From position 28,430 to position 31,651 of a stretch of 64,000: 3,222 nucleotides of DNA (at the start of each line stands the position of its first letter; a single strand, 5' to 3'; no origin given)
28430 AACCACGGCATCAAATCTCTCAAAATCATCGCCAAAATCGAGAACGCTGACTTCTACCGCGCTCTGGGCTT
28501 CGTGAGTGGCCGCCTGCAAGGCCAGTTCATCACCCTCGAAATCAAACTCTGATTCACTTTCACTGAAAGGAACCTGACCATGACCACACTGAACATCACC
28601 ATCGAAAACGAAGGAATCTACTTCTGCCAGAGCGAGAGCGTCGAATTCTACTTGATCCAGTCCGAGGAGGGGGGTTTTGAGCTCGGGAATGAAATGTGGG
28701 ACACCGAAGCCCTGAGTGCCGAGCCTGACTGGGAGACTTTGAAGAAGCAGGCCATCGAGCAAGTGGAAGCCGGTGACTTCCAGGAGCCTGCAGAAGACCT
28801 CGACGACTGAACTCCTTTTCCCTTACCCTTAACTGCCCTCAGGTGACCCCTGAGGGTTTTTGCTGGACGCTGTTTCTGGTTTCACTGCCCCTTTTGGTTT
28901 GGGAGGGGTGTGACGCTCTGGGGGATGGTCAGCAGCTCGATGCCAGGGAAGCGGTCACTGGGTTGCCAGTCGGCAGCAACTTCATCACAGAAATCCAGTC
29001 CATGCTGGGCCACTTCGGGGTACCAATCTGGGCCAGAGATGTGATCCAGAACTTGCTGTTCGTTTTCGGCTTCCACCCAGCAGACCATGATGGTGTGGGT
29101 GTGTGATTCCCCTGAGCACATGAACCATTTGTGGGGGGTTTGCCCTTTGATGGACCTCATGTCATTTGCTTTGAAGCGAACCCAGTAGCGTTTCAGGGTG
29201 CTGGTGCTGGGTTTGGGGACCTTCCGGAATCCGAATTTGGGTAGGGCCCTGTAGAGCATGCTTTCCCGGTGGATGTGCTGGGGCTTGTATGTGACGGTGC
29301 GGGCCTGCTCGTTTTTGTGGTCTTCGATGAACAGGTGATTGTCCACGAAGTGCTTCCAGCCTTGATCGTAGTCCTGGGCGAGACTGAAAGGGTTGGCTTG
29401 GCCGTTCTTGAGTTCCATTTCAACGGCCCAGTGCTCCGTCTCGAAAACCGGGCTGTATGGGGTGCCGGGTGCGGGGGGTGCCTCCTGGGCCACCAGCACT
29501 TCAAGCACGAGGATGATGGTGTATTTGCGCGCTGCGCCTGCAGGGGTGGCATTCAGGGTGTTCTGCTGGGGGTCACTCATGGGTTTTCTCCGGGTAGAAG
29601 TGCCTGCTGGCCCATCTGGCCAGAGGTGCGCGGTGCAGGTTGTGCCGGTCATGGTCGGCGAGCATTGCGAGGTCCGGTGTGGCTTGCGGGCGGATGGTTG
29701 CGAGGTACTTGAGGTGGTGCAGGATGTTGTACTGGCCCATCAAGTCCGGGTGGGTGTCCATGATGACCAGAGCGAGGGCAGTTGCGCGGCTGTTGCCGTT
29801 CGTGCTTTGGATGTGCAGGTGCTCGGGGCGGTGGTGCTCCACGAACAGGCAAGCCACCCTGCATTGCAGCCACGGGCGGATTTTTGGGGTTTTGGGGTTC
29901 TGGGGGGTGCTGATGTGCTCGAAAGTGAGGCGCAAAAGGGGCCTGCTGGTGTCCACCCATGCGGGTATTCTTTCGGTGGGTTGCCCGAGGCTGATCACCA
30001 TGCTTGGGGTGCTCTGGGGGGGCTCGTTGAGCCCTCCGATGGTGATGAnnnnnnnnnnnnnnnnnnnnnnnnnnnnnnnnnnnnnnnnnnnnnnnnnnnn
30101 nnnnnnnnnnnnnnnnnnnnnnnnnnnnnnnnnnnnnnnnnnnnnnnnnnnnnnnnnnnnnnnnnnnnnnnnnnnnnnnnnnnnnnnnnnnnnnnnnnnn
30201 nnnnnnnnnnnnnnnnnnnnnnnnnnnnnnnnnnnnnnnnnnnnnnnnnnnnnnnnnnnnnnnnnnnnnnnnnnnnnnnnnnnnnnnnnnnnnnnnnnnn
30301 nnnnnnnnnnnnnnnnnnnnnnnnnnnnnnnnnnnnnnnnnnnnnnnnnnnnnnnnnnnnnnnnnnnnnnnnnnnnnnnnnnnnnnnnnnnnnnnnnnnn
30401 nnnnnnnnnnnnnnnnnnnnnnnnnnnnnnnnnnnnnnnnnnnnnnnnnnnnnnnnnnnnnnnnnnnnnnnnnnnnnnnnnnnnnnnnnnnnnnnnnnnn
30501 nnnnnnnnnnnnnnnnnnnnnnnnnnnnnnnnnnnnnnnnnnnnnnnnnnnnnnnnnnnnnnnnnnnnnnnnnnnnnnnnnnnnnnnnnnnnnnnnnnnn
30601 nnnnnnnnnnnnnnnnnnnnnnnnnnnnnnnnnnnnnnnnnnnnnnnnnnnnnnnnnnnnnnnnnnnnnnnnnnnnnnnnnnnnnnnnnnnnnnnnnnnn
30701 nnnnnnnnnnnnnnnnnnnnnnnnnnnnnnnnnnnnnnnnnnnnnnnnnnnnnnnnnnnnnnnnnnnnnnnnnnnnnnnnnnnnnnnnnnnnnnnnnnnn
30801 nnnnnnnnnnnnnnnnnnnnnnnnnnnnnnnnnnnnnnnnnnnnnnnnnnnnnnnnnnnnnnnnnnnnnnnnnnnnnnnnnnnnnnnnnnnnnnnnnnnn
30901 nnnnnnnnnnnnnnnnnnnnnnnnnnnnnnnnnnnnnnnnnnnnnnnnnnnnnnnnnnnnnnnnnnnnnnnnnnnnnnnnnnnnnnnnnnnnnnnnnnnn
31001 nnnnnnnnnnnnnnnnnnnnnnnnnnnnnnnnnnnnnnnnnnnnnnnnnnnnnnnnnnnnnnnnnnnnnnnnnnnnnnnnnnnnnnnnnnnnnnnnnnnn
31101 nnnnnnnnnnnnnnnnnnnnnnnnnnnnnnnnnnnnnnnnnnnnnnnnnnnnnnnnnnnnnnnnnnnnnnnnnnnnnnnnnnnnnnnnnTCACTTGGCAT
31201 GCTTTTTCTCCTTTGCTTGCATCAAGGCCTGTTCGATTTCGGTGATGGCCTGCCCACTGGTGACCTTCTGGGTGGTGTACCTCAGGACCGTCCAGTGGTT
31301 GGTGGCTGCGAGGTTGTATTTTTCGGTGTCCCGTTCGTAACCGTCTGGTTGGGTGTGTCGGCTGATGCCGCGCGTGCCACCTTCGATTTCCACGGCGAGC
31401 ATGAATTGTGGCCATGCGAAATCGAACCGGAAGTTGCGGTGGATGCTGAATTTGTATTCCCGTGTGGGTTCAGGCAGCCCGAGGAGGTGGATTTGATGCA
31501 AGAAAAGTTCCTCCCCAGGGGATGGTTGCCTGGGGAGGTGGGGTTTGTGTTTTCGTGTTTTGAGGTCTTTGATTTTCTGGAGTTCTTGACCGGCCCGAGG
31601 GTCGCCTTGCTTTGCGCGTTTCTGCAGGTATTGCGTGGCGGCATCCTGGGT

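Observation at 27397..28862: Reverse-oriented moron cassette: GNAT acetyltransferase plus hyper-acidic 76-aa protein with its own promoter and terminator, divergent from a stand-alone DUF262 gene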

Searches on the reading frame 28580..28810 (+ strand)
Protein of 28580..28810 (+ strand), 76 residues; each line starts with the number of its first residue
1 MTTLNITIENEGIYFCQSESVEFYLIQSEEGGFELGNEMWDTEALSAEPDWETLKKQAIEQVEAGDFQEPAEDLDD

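Call 4: search_protein_families(library=pfam, proteins=[window:28580-28810:+], max_evalue=1)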
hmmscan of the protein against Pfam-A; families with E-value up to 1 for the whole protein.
window:28580-28810:+ (76 aa): 0 families

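Call 6: search_protein_families(library=phrogs, proteins=[window:28580-28810:+], max_evalue=0.1)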
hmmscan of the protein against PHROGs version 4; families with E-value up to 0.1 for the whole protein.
window:28580-28810:+ (76 aa): 0 families

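Call 7: search_protein_families(library=padloc, proteins=[window:28580-28810:+], max_evalue=0.1)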
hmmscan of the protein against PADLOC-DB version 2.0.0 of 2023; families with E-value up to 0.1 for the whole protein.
window:28580-28810:+ (76 aa): 0 families

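Call 10: search_dna_similar(query=window:28580-28810:+, collection=phages, mode=protein, max_evalue=1)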
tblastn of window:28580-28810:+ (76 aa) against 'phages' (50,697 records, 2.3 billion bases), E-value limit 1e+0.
Records with a match: 1; places in all: 1; records where one place covers at least 80% of the query: 0.
Best place of each record, by identity: <60% 1.
By first word of the organism name: Microcystis 1.
By host as written in the record: Microcystis elabens 1.
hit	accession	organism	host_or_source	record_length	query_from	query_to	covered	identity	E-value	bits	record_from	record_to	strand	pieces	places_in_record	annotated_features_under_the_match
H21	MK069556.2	Microcystis phage Me-ZS1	Microcystis elabens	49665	20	63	58%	42.3%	7e-1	33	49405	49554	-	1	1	holliday junction resolvase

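Call 17: find_encoding_contigs(protein=window:28580-28810:+, flank=6000, max_places=8)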
Protein window:28580-28810:+ (76 aa): no gene with exactly this product is on record in the collection.

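Call 20: find_homologous_proteins(query=window:28580-28810:+, max_evalue=0.01)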
Query window:28580-28810:+ (76 aa): 2 proteins with E <= 0.01 among 2 candidates.
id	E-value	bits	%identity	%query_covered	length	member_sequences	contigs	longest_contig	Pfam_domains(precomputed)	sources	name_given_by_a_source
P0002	6.1e-43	162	100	100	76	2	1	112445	-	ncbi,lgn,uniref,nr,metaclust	ncbi:hypothetical protein [Deinococcus misasensis]|uniref:hypothetical protein n=1 Tax=Deinococcus m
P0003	3.2e-37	144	89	97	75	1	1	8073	-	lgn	-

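Call 23: find_encoding_contigs(protein=P0003, flank=10000, max_places=5)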
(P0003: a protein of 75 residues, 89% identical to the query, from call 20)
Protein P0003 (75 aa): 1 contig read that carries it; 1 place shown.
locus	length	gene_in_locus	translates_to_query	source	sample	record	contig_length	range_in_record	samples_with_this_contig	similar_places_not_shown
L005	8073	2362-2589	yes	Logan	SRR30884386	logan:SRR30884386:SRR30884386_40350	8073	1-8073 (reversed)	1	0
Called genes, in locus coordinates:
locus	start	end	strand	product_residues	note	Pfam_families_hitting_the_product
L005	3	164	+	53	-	?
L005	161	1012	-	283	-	-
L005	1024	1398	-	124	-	-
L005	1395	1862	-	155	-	-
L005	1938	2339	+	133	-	-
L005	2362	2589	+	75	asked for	-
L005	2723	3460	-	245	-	PF01555:N6_N4_Mtase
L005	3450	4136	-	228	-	-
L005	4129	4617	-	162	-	-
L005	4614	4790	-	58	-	-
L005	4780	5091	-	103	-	-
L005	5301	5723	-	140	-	-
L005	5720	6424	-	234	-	PF00149:Metallophos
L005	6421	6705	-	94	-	-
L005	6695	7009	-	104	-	-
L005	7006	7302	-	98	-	-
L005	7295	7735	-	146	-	-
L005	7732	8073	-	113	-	?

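Call 33: find_related_loci(query=A2, collection=viral_contigs, flank=6000)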
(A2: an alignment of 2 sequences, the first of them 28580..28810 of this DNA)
Query A2 (76 aa) in viral_contigs; peptide patterns used: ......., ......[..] (x = any residue, [..] = any of these).
108 stretches matched a pattern, but none encodes a relative of the query by tblastn (E <= 1e-3).

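Call 59: predict_structure(alignment_id=A6)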
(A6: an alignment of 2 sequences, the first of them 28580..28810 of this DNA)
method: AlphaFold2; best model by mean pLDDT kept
length: 76 residues; sequences in the alignment: 2
mean_pLDDT: 88.1   pTM: 0.73
mean pLDDT of the five models: 88.1, 78.8, 77.4, 76.5, 67.5
residues with pLDDT >= 90: 52; 70-90: 17; 50-70: 6; < 50: 1
segments of 3 or more residues with pLDDT < 50: none
pLDDT, mean of each block of 10 residues (from residue 1): 85 92 93 92 89 94 90 59
secondary structure, 60 per line:
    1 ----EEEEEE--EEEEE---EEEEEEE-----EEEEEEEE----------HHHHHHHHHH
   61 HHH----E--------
elements in order: E5-10 E13-17 E21-27 E33-40 H51-63

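Call 60: search_solved_structures(query=A6, max_evalue=10)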
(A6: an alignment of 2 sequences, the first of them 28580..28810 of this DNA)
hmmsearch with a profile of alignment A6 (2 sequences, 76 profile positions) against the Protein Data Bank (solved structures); distinct sequences matched with E-value up to 10: 8.
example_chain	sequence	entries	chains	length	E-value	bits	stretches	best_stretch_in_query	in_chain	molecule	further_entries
2xy2_A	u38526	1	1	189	0.28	14.7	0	3-21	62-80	NEURAL CELL ADHESION MOLECULE 2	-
7ol2_A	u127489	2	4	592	0.32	14.6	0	4-21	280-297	Contactin-1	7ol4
8f70_A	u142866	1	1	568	0.65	13.6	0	14-35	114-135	T18.1 Major pilin backbone protein T-antigen,Major pilin backbone protein T-antigen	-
2wim_A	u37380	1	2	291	0.66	13.6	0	3-21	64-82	NEURAL CELL ADHESION MOLECULE 2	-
4yf1_A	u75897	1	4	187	1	12.9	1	36-71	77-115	Lmo0812 protein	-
3s97_C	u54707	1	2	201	1.4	12.5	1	4-21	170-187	Contactin-1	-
3kho_B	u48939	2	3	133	1.6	12.3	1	3-19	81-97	B-cell antigen receptor complex-associated protein beta chain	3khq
1e07_A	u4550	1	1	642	3.8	11.1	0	5-21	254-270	CARCINOEMBRYONIC ANTIGEN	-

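Call 63: fold_search(model_id=the predicted structure, library=pdb)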
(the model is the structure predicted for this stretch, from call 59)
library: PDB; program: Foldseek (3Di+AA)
matches with E <= 10: 428; with E <= 0.001: 0
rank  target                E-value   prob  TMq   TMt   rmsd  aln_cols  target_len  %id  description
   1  6af4_C                1.9e-01  0.77  0.37  0.25   8.8        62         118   16  Toxin-Antitoxin module from Streptococcus pneumoniae (released 2019-08-14)
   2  6af4_A                3.2e-01  0.63  0.37  0.25   8.8        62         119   14  Toxin-Antitoxin module from Streptococcus pneumoniae (released 2019-08-14)
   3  9r2l_B                3.2e-01  0.11  0.20  0.13  15.2        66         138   17  De novo designed N37 protein fold (released 2025-05-14)
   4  6af3_A                3.8e-01  0.63  0.37  0.26   8.7        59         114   15  Toxin-Antitoxin module from Streptococcus pneumoniae (released 2019-08-14)
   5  6j9e_J                4.3e-01  0.44  0.31  0.35   7.0        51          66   14  Cryo-EM structure of Xanthomonos oryzae transcription elongation complex with NusA and the bacteriophage protein P7 (released 2019-07-17)
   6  6af3_C                5.5e-01  0.60  0.38  0.27   8.5        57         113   14  Toxin-Antitoxin module from Streptococcus pneumoniae (released 2019-08-14)
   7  6af4_G                7.0e-01  0.47  0.37  0.26   8.7        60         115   13  Toxin-Antitoxin module from Streptococcus pneumoniae (released 2019-08-14)
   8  4d60_A                8.4e-01  0.21  0.30  0.16   9.2        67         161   13  Structure of a dimeric Plasmodium falciparum profilin mutant (released 2015-06-03)
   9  6af3_E                9.4e-01  0.33  0.35  0.24   8.3        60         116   15  Toxin-Antitoxin module from Streptococcus pneumoniae (released 2019-08-14)
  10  8r6s_D                1.1e+00  0.10  0.28  0.06  13.2        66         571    9  Plastid-encoded RNA polymerase (Integrated model) (released 2024-03-13)
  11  2mc5                  1.1e+00  0.20  0.35  0.36   9.1        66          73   17  A bacteriophage transcription regulator inhibits bacterial transcription initiation by -factor displacement (released 2014-03-26)
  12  8pag_A                1.2e+00  0.57  0.41  0.11   1.9        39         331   15  Crystal structure of the ectodomain of Norway rat pestivirus E2 glycoprotein (released 2024-03-27)
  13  8gm6_B                1.2e+00  0.09  0.28  0.15  13.5        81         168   11  Structure of apurinic/apyrimidinic DNA lyase TK0353 from Thermococcus kodakarensis (Selenomethionine) (released 2023-12-06)
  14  3knr_B                1.3e+00  0.63  0.48  0.21   4.0        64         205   20  Bacillus cereus metallo-beta-lactamase Cys221Asp mutant, 1 mM Zn(II) (released 2010-11-24)
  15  6vc7_A                1.3e+00  0.21  0.37  0.11   5.5        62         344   10  Structure of the F349A mutant of the periplasmic domain of YejM from Salmonella typhimurium (released 2020-08-26)
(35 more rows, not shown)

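Call 76: search_protein_families(library=ncbifam, proteins=[window:28580-28810:+], max_evalue=0.01)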
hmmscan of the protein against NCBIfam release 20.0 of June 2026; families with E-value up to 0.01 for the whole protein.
window:28580-28810:+ (76 aa): 0 families

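Call 106: search_protein_families(library=pfam, proteins=[L005:1395-1862:-, L005:2723-3460:-], max_evalue=0.01)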
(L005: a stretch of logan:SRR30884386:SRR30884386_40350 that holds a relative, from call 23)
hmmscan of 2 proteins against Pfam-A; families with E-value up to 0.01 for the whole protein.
L005:1395-1862:- (155 aa): 0 families

L005:2723-3460:- (245 aa): 4 families
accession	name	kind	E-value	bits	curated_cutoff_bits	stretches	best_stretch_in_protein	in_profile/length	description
PF01555.25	N6_N4_Mtase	-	1.8e-30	107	26.7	1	20-231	1-219/221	DNA methylase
PF01170.24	UPF0020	-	3e-05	24.2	22.3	0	3-56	107-154/197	RMKL-like, methyltransferase domain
PF03602.21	Cons_hypoth95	-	0.00063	19.9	24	0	193-215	41-63/182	Conserved hypothetical protein 95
PF02086.21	MethyltransfD12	-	0.0085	16.3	22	0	182-211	8-38/253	D12 class N6 adenine-specific DNA methyltransferase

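Call 109: search_dna_similar(query=window:28580-28810:+, collection=plasmids, mode=protein, max_evalue=0.1)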
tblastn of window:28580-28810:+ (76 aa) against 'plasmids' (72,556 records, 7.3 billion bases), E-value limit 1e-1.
No match.

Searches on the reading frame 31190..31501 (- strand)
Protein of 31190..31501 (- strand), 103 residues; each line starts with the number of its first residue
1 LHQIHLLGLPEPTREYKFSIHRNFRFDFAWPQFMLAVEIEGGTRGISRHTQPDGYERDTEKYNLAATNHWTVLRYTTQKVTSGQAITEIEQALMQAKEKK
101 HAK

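Call 105: search_protein_families(library=phrogs, proteins=[window:31190-31501:-], max_evalue=0.01)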
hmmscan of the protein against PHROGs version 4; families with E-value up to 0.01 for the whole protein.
window:31190-31501:- (103 aa): 2 families
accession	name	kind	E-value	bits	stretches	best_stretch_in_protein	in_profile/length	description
phrog_503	-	unknown function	1.5e-30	106.8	1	4-101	42-138/144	-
phrog_12476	-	unknown function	1.7e-10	41.6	1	24-95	2-73/85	-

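Call 106: search_protein_families(library=pfam, proteins=[window:31190-31501:-], max_evalue=0.01)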
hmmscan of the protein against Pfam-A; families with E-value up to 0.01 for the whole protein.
window:31190-31501:- (103 aa): 0 families
